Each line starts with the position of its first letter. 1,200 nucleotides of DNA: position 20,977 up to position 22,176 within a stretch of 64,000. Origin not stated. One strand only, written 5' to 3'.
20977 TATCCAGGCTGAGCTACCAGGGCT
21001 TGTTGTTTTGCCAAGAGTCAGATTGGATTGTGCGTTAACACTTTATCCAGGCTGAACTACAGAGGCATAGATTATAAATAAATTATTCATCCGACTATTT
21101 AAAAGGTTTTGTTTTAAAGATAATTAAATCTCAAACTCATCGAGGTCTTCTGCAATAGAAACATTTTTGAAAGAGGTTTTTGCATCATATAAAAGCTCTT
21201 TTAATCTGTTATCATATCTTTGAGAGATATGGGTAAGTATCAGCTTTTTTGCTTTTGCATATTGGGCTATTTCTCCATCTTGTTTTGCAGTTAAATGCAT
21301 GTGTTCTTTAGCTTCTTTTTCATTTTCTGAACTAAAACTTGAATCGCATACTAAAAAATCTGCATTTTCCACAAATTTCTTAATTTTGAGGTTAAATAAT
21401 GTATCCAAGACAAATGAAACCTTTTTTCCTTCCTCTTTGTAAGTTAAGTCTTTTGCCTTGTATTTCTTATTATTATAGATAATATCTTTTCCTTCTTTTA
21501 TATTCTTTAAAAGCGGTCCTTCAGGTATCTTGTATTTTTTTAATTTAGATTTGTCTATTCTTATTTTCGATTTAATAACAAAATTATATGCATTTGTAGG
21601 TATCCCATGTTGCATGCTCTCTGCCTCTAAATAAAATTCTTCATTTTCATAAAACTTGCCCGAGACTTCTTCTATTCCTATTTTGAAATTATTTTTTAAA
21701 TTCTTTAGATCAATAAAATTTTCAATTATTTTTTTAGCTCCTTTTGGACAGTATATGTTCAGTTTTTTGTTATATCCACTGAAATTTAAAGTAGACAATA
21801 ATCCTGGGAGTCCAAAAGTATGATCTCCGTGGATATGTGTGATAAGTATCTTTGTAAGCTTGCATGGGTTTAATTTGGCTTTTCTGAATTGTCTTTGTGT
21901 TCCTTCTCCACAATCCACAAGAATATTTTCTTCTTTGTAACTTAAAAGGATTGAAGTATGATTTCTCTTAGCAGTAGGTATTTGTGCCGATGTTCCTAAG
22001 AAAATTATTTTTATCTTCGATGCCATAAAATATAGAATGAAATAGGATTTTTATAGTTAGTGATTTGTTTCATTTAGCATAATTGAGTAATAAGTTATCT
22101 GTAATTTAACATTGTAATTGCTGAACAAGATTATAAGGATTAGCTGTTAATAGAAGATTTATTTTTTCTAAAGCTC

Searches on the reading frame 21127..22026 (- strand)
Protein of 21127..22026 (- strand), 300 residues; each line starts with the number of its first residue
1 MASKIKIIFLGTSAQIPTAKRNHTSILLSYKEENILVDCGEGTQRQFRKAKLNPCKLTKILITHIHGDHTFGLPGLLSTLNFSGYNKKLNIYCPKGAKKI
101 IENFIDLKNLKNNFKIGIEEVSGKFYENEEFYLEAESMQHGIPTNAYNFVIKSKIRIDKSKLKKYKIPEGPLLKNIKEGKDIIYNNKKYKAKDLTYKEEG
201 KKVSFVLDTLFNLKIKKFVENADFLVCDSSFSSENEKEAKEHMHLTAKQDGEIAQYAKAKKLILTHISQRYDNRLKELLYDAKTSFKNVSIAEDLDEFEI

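Call 47: search_protein_families(library=pfam, proteins=[window:21127-22026:-], max_evalue=0.01)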
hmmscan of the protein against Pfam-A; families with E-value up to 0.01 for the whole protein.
window:21127-22026:- (300 aa): 4 families
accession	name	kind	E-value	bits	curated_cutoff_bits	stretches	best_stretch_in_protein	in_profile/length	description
PF12706.13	Lactamase_B_2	-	2.4e-16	60.4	27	2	34-119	2-88/200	Beta-lactamase superfamily domain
PF00753.33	Lactamase_B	-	8.5e-13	49.1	22.7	1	22-85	5-72/196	Metallo-beta-lactamase superfamily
PF13691.12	Lactamase_B_4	-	3e-07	30.4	27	1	17-69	6-60/63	tRNase Z endonuclease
PF23023.1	Anti-Pycsar_Apyc1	-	0.0004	20.4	50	1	6-94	4-90/250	Anti-Pycsar protein Apyc1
